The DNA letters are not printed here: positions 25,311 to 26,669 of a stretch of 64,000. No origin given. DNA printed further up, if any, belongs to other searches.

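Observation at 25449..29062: cmoB (no cmoA) translationally coupled to an 848-aa protein with an unknown 450-aa N-terminal domain fused to a GT4 glycosyltransferase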

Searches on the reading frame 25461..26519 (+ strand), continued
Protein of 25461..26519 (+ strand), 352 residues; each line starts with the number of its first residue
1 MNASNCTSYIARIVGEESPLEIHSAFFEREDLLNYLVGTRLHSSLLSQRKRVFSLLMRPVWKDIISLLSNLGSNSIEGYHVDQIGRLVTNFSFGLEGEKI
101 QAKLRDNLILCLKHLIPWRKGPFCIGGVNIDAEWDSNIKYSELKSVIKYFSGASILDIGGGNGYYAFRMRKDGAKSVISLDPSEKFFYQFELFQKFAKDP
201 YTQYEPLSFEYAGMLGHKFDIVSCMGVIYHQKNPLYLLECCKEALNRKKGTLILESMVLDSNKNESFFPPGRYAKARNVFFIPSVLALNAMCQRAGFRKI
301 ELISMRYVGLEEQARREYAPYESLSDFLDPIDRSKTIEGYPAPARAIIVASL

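Call 56: find_homologous_proteins(query=L006:4476-5240:-, max_evalue=1e-20)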
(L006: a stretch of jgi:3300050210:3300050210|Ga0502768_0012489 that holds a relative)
Query L006:4476-5240:- (254 aa): 7267 proteins with E <= 1e-20 among 8000 candidates; the best 120 are listed.
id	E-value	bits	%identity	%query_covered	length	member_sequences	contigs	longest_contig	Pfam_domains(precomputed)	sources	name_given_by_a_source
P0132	4.2e-157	539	100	100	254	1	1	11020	PF13847.13,PF13649.13,PF01739.25,PF01209.25,PF08241.19,PF08242.19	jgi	-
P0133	1.8e-134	465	86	100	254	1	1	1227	PF13847.13,PF13649.13,PF01739.25,PF08241.19,PF08242.19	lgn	-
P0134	1.6e-79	285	55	99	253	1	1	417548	PF13847.13,PF13649.13,PF01209.25,PF08241.19,PF08242.19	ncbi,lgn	-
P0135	1.0e-78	282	56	99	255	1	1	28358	PF13847.13,PF13649.13,PF01739.25,PF01209.25,PF08241.19,PF08242.19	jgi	jgi:tRNA (cmo5U34)-methyltransferase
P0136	1.3e-78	282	57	99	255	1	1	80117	PF13847.13,PF13649.13,PF01739.25,PF01209.25,PF08241.19,PF08242.19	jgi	jgi:tRNA (cmo5U34)-methyltransferase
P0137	2.3e-76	275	55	99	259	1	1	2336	PF13847.13,PF13649.13,PF01209.25,PF08241.19,PF08242.19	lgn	-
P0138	9.6e-76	273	54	99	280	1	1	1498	PF13847.13,PF13649.13,PF08241.19,PF08242.19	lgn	-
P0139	2.1e-74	268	51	99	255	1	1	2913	PF13847.13,PF13649.13,PF01209.25,PF08242.19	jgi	jgi:tRNA (cmo5U34)-methyltransferase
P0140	2.6e-74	268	53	99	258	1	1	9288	PF13847.13,PF13649.13,PF08241.19,PF08242.19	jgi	jgi:tRNA (cmo5U34)-methyltransferase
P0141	1.7e-73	265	51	99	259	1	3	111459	PF13847.13,PF13649.13,PF08241.19,PF08242.19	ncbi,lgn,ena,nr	ncbi:MAG TPA: carboxy-S-adenosyl-L-methionine synthase CmoA [Oligoflexia bacterium]|nr:carboxy-S-ade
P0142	3.9e-71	257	50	91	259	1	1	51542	PF13847.13,PF13649.13,PF08242.19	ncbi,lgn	-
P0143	1.7e-70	255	52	99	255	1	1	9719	PF13847.13,PF13649.13,PF08242.19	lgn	-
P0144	1.6e-68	249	50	99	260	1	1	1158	PF13847.13,PF13649.13,PF08241.19,PF08242.19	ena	-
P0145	4.3e-68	248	51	97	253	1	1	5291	PF13847.13,PF13649.13,PF08242.19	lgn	-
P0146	8.3e-68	247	51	100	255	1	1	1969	PF13847.13,PF13649.13,PF01209.25,PF08241.19,PF08242.19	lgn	-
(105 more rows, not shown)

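Call 57: find_encoding_contigs(protein=P0141, flank=6000, max_places=5)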
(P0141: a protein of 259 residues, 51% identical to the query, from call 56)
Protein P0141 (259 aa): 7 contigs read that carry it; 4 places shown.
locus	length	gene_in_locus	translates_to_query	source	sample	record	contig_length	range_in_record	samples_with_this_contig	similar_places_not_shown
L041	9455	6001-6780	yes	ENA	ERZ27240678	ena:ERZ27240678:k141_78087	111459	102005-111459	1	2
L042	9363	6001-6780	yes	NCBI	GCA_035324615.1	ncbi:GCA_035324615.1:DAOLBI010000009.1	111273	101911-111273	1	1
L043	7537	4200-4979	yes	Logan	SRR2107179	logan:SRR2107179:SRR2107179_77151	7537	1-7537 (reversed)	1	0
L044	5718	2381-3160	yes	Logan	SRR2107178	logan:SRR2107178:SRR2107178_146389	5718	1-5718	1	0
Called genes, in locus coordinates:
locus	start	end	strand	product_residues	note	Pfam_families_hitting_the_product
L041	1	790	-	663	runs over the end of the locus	PF00289:Biotin_carb_N, PF02222:ATP-grasp, PF02786:CPSase_L_D2, PF07478:Dala_Dala_lig_C, PF02785:Biotin_carb_C, PF00364:Biotin_lipoyl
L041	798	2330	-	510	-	PF01039:Carboxyl_trans, PF03255:ACCA (weak)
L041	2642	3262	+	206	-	PF00230:MIP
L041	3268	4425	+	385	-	PF03435:Sacchrp_dh_NADP, PF16653:Sacchrp_dh_C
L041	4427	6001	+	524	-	PF00171:Aldedh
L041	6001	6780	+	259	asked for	PF13847:Methyltransf_31, PF08241:Methyltransf_11 (weak), PF08242:Methyltransf_12, PF13649:Methyltransf_25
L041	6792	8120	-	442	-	PF13458:Peripla_BP_6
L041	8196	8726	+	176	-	PF13581:HATPase_c_2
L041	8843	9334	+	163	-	PF03741:TerC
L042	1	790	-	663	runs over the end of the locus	PF00289:Biotin_carb_N, PF02222:ATP-grasp, PF02786:CPSase_L_D2, PF07478:Dala_Dala_lig_C, PF02785:Biotin_carb_C, PF00364:Biotin_lipoyl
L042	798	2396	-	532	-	PF01039:Carboxyl_trans, PF03255:ACCA (weak)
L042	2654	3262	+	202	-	PF00230:MIP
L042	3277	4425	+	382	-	PF03435:Sacchrp_dh_NADP, PF16653:Sacchrp_dh_C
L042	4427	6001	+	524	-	PF00171:Aldedh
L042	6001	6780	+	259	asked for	PF13847:Methyltransf_31, PF08241:Methyltransf_11 (weak), PF08242:Methyltransf_12, PF13649:Methyltransf_25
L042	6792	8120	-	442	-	PF13458:Peripla_BP_6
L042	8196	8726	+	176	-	PF13581:HATPase_c_2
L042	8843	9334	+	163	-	PF03741:TerC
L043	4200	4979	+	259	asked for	PF13847:Methyltransf_31, PF08241:Methyltransf_11 (weak), PF08242:Methyltransf_12, PF13649:Methyltransf_25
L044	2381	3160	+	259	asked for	PF13847:Methyltransf_31, PF08241:Methyltransf_11 (weak), PF08242:Methyltransf_12, PF13649:Methyltransf_25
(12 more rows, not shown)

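Call 59: search_protein_families(library=ncbifam, proteins=[P0141, L022:4197-4931:-, L042:8196-8726:+, L042:6792-8120:-], max_evalue=1e-10)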
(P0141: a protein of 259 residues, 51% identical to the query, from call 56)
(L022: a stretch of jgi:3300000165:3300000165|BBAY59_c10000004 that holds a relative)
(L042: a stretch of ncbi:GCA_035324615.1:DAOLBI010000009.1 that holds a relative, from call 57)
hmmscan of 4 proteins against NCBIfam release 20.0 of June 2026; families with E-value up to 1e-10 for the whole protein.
P0141 (259 aa): 2 families
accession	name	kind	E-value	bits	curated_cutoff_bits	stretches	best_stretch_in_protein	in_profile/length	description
TIGR00740.1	TIGR00740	equivalog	7.1e-68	228.8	193.3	1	30-259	13-239/239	carboxy-S-adenosyl-L-methionine synthase CmoA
NF011995.0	PRK15451.1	equivalog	7.6e-54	182.8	285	1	32-259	18-242/247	carboxy-S-adenosyl-L-methionine synthase CmoA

L022:4197-4931:- (244 aa): 3 families
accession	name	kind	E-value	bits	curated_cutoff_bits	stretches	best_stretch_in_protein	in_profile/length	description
TIGR00740.1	TIGR00740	equivalog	1.3e-70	237.8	193.3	1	3-242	1-239/239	carboxy-S-adenosyl-L-methionine synthase CmoA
NF011995.0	PRK15451.1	equivalog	2.5e-56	190.9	285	1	3-242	4-242/247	carboxy-S-adenosyl-L-methionine synthase CmoA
NF043040.1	corrin_prot_MT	hypoth_equivalog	3.2e-12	46.3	180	1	41-170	27-155/216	corrinoid protein-associated methyltransferase CpaM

L042:8196-8726:+ (176 aa): 0 families

L042:6792-8120:- (442 aa): 0 families

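Call 77: find_encoding_contigs(protein=P0090, flank=5000, max_places=1)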
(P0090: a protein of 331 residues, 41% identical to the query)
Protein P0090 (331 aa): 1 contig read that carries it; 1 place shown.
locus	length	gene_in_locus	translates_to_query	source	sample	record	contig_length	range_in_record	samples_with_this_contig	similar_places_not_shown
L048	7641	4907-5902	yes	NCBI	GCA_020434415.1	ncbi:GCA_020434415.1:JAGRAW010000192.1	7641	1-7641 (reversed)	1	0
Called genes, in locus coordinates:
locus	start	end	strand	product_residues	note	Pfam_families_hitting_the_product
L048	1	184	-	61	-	?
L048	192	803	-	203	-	PF00578:AhpC-TSA, PF08534:Redoxin, PF00085:Thioredoxin (faint), PF13098:Thioredoxin_2, PF13905:Thioredoxin_8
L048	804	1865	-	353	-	-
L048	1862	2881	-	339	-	-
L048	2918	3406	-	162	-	-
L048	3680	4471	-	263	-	-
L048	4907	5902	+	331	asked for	PF08003:Methyltransf_9, PF13489:Methyltransf_23, PF08241:Methyltransf_11, PF08242:Methyltransf_12, PF13649:Methyltransf_25, PF13847:Methyltransf_31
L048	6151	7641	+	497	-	?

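Call 84: search_protein_families(library=padloc, proteins=[window:25461-26519:+], max_evalue=0.001)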
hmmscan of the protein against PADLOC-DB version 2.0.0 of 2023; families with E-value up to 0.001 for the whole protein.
window:25461-26519:+ (352 aa): 1 family
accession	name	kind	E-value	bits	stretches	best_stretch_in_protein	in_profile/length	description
PDLC04134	mad2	-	0.00088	16.2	0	151-246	291-387/492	mads_2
